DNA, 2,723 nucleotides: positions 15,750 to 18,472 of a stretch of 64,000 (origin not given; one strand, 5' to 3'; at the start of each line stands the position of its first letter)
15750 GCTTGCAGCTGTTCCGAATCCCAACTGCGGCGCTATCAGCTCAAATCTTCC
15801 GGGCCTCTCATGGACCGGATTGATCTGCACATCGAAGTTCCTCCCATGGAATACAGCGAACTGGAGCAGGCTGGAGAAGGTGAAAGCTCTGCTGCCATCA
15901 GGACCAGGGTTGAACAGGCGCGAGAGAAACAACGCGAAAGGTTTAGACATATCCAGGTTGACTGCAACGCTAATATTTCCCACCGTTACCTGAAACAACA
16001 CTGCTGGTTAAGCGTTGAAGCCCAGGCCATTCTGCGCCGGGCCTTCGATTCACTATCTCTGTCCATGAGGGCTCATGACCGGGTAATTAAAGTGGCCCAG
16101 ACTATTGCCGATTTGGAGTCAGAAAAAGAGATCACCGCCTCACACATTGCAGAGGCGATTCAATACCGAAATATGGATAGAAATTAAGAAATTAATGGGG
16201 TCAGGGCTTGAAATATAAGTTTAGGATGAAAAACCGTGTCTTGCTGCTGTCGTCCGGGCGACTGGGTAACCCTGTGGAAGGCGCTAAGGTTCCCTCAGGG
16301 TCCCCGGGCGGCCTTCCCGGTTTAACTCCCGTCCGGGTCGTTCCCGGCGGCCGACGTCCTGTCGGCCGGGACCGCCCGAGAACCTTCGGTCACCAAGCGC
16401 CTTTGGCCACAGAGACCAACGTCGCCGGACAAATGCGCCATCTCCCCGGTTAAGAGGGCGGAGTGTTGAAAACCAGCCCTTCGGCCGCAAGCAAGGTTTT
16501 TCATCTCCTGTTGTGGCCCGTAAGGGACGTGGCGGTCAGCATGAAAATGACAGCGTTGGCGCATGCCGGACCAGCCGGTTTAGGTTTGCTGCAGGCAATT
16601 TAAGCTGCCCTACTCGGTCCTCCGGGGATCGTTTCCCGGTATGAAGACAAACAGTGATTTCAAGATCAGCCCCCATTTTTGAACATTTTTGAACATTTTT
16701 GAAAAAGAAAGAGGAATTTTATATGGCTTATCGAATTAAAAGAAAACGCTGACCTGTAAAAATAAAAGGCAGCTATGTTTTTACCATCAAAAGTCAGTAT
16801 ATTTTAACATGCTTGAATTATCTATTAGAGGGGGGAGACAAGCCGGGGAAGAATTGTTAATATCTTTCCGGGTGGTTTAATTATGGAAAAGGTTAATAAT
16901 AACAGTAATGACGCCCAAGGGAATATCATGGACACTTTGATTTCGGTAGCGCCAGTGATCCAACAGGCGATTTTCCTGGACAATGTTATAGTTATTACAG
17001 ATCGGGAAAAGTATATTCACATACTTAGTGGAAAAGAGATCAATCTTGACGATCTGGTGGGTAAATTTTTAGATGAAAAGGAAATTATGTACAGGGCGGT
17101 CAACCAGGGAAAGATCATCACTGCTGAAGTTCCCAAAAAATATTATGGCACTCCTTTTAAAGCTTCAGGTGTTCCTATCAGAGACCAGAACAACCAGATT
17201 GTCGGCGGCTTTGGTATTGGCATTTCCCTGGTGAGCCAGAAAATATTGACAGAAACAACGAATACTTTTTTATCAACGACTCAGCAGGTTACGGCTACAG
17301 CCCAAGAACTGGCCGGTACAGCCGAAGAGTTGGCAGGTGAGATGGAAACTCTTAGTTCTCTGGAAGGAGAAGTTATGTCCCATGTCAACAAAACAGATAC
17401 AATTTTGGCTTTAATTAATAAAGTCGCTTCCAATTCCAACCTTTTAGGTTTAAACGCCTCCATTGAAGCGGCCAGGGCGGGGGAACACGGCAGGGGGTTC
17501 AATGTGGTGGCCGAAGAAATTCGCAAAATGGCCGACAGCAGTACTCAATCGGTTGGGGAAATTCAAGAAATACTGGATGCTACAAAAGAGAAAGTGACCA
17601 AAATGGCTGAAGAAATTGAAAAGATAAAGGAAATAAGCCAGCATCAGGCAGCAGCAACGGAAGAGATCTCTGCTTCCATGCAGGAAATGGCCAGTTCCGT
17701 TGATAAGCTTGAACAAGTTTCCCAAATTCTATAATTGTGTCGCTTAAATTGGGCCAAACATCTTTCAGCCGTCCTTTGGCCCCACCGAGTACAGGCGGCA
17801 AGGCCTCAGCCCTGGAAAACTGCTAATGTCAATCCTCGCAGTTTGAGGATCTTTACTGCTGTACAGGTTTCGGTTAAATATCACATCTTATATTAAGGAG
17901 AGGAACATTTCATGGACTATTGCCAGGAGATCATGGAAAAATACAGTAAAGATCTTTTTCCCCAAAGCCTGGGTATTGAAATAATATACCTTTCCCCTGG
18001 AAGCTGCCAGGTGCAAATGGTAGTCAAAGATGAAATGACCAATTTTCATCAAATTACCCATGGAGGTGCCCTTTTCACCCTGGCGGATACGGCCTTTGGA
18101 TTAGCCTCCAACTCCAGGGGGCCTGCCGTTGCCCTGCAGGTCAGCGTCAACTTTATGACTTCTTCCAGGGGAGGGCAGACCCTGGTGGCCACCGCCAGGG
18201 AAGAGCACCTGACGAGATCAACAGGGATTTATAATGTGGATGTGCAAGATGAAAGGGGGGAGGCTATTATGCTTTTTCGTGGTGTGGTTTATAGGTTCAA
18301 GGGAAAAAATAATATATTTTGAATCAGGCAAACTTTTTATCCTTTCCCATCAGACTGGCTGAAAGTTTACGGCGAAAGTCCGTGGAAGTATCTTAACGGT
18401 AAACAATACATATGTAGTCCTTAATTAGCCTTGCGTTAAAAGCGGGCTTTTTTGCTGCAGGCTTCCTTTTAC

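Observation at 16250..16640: Unclassified ~400-bp GC-rich, densely self-complementary non-coding element downstream of yifB/comM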

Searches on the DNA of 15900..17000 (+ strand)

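Call 4: search_rna_families(source=window, start=15900, end=17000, threshold=evalue, max_evalue=1, show_alignments=3)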
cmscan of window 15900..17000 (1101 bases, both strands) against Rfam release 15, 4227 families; matches with E-value up to 1: 1.
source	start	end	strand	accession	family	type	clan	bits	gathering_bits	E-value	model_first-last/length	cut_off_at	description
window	16659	16754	+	RF01573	DdR5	Gene; snRNA; snoRNA; CD-box;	-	26.5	70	0.4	1-81/81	no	Dictyostelium snoRNA DdR5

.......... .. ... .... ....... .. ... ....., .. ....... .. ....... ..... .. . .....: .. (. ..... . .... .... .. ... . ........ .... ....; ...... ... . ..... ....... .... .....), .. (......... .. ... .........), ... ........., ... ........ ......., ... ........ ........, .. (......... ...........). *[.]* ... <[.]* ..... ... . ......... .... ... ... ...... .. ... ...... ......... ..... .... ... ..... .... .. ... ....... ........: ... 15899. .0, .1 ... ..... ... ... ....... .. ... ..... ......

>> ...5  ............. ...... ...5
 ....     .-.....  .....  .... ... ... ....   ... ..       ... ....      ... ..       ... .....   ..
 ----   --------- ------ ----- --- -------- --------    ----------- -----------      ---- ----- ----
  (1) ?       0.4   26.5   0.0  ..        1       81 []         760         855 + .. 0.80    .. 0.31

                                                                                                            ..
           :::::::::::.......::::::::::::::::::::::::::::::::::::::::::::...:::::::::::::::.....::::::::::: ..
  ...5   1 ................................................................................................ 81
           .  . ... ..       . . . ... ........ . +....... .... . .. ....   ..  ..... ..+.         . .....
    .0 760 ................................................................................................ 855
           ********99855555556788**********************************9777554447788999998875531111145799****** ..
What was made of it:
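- On Known large ncRNA classes in Rfam (OLE, GOLLD, ROOL, raiA, HEARO, SRP, RNase P, tmRNA, riboswitches): None at E<=1 in 15900-17000 (call 4).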

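Call 30: search_dna_similar(query=window:16188-16690:+, collection=plasmids, mode=distant, max_evalue=0.01)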
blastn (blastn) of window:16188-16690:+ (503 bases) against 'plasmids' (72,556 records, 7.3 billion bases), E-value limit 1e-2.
No match.

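Call 31: search_dna_similar(query=window:16188-16690:+, collection=phages, mode=distant, max_evalue=0.01)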
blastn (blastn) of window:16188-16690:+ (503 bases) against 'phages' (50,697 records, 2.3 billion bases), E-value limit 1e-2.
No match.
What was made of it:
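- There is no match in plasmid or phage collections (calls 30, 31).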

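Call 83: search_rna_families(source=window, start=16185, end=16685, threshold=evalue, max_evalue=10)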
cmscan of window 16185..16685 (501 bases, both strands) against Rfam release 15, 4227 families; matches with E-value up to 10: 2.
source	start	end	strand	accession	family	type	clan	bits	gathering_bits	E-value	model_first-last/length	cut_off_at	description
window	16291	16346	-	RF03129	L31-Corynebacteriaceae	Cis-reg; leader;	CL00118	15.2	36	2.7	1-64/64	no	L31-Corynebacteriaceae ribosomal protein leader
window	16203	16219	+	RF02218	ZNRD1-AS1_1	Gene; lncRNA;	-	14.2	50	2.5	52-68/68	no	ZNRD1 antisense RNA 1 conserved region 1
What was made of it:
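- On Known large ncRNA classes in Rfam (OLE, GOLLD, ROOL, raiA, HEARO, SRP, RNase P, tmRNA, riboswitches): At E<=10 in 16185-16685 there are only two noise hits (call 83).
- Checked: The SRP-like resemblance has no support: there is no SRP or any other Rfam match (calls 4, 83).
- No Rfam match at E<=10 (calls 4, 83).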

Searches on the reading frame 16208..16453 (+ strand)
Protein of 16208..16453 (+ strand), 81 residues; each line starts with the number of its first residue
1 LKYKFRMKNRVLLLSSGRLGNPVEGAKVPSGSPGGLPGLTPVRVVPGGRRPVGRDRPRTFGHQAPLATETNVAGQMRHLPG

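Call 10: search_protein_families(library=pfam, proteins=[window:16208-16453:+])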
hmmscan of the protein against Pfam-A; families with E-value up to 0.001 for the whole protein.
window:16208-16453:+ (81 aa): 0 families

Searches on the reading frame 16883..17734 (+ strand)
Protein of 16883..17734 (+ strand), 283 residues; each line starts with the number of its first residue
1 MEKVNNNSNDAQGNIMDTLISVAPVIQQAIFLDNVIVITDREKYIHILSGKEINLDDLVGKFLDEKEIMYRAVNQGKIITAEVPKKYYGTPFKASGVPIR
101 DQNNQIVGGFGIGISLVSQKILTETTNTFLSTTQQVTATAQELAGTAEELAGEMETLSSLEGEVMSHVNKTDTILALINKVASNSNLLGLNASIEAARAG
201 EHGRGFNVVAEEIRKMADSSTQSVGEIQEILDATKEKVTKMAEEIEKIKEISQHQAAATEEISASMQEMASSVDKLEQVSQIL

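Call 10: search_protein_families(library=pfam, proteins=[window:16883-17734:+])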
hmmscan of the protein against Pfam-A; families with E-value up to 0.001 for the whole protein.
window:16883-17734:+ (283 aa): 1 family
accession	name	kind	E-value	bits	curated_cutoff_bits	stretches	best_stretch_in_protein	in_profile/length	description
PF00015.26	MCPsignal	-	4e-25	89.1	34.6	1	140-275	4-153/172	Methyl-accepting chemotaxis protein (MCP) signalling domain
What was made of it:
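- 16883..17734 (+): Soluble MCP-signal (YfmS-like) chemoreceptor gene. Together with the element it occupies the place where close relatives have only a 26-nt spacer between comM and the 4HBT thioesterase gene. It is context and possibly part of the same lineage-specific insertion. Pfam MCPsignal (call 10).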

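Call 34: find_homologous_proteins(query=window:16883-17734:+, max_evalue=1e-20)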
Query window:16883-17734:+ (283 aa): 1818 proteins with E <= 1e-20 among 8000 candidates; the best 120 are listed.
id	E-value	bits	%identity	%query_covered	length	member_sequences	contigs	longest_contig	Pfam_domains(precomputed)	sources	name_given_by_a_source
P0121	2.3e-169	579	100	100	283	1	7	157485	PF00015.27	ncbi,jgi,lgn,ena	-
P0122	5.1e-112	392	70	100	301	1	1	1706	PF00015.27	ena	-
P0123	1.8e-110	387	69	98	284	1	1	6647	PF00015.27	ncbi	-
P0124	3.2e-106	373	66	99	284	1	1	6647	PF00015.27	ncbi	-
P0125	3.5e-106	372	66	96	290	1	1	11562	PF00015.27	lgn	-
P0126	2.1e-81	291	52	99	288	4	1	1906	PF00015.27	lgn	-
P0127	1.2e-80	289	55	95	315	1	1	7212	PF00015.27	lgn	-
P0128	1.8e-80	288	50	98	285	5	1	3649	PF00015.27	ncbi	-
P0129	3.3e-78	281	51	98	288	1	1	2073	PF00015.27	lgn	-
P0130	4.8e-78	280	50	98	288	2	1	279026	PF00015.27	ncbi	-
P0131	1.5e-77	279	49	99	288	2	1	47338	PF00015.27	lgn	-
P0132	3.9e-77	277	50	99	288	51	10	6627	PF00015.27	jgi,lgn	jgi:uncharacterized protein YoxC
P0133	7.7e-75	270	48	96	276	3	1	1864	PF00015.27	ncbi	-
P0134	1.0e-74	269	50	98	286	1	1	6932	PF00015.27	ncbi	-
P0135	1.3e-74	269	49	95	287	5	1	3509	PF00015.27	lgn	-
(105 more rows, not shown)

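Call 35: find_encoding_contigs(protein=P0123, flank=6000, max_places=3)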
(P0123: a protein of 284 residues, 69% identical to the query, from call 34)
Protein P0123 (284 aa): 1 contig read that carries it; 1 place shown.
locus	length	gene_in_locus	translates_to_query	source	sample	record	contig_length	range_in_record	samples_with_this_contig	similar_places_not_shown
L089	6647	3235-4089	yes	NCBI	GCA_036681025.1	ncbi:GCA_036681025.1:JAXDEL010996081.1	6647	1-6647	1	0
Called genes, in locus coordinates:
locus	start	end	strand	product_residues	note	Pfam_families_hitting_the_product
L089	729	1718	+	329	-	PF05239:PRC (weak)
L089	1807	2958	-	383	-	PF00155:Aminotran_1_2, PF00266:Aminotran_5 (weak)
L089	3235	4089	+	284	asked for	PF00015:MCPsignal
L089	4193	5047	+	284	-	PF00015:MCPsignal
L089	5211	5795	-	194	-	PF01584:CheW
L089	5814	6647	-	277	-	?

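Call 36: find_encoding_contigs(protein=P0125, flank=6000, max_places=3)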
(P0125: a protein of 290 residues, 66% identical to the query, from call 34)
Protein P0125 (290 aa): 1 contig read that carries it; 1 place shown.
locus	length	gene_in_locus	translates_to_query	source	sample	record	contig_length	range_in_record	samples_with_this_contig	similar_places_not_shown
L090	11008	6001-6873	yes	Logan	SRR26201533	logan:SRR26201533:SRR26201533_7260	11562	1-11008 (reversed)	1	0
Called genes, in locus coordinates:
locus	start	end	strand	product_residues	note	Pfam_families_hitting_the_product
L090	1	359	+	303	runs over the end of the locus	?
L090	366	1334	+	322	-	PF00528:BPD_transp_1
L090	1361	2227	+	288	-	PF00005:ABC_tran, PF02463:SMC_N (weak), PF13304:AAA_21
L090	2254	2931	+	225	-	PF01895:PhoU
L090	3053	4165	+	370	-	PF00890:FAD_binding_2 (weak), PF01266:DAO (weak), PF01494:FAD_binding_3 (faint), PF01946:Thi4 (faint), PF03486:HI0933_like (weak), PF07992:Pyr_redox_2, PF12831:FAD_oxidored (weak), PF13450:NAD_binding_8 (weak), +1 more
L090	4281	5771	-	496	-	PF14821:Thr_synth_N, PF00291:PALP, PF24857:THR4_C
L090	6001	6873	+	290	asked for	PF00015:MCPsignal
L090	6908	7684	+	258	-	PF03747:ADP_ribosyl_GH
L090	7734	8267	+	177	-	PF01661:Macro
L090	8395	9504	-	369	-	PF12945:PilZNR (weak), PF00142:Fer4_NifH (weak), PF01656:CbiA, PF02374:ArsA_ATPase (faint), PF06564:CBP_BcsQ (weak), PF09140:MipZ, PF10609:ParA, PF13614:AAA_31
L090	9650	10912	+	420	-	PF01555:N6_N4_Mtase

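Call 38: find_encoding_contigs(protein=P0121, flank=2500, max_places=10)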
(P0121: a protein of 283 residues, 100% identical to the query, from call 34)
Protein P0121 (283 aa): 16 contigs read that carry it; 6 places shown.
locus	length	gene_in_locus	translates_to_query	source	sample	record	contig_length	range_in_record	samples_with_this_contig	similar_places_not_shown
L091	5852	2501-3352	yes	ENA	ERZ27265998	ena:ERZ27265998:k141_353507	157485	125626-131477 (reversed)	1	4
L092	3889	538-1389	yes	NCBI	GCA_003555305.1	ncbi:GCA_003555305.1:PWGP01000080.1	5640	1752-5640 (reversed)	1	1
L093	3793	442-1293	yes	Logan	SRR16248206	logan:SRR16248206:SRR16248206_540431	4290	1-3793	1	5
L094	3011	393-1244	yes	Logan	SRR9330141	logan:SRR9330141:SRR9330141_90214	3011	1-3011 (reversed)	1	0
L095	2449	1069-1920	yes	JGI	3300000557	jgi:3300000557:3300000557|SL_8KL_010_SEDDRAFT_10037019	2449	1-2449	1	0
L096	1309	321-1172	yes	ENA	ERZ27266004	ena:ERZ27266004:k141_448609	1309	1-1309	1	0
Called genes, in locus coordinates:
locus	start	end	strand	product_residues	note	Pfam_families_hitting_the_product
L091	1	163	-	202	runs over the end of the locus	-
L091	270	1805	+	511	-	PF13541:ChlI, PF00158:Sigma54_activat (weak), PF00493:MCM (faint), PF01078:Mg_chelatase, PF07728:AAA_5, PF13335:Mg_chelatase_C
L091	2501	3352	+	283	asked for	PF00015:MCPsignal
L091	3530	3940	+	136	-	PF14539:DUF4442, PF03061:4HBT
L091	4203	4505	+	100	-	PF13840:ACT_7 (weak), PF13740:ACT_6, PF01842:ACT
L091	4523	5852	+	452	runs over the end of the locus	PF05167:DUF711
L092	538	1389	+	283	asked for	PF00015:MCPsignal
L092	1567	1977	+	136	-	PF14539:DUF4442, PF03061:4HBT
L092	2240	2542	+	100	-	PF13840:ACT_7 (weak), PF13740:ACT_6, PF01842:ACT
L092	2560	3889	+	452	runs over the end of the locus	PF05167:DUF711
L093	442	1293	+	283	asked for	PF00015:MCPsignal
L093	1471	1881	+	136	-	PF14539:DUF4442, PF03061:4HBT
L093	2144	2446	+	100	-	PF13840:ACT_7 (weak), PF13740:ACT_6, PF01842:ACT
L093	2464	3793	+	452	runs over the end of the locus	PF05167:DUF711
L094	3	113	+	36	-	?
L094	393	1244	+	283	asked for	PF00015:MCPsignal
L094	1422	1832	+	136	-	PF14539:DUF4442, PF03061:4HBT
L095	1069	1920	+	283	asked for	PF00015:MCPsignal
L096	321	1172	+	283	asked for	PF00015:MCPsignal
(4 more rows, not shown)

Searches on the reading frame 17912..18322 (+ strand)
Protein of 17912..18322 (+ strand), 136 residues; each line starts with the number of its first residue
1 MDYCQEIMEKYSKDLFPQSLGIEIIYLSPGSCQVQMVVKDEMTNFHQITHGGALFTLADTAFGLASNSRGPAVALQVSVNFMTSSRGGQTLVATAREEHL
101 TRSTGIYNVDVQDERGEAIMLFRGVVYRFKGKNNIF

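Call 10: search_protein_families(library=pfam, proteins=[window:17912-18322:+])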
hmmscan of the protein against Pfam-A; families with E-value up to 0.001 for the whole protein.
window:17912-18322:+ (136 aa): 2 families
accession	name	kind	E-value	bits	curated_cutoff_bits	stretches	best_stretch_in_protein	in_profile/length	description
PF03061.28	4HBT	-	8.5e-14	52.1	20.6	1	47-117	2-76/79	Thioesterase superfamily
PF14539.12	DUF4442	-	1.1e-07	32.5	25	1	18-119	17-123/132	Domain of unknown function (DUF4442)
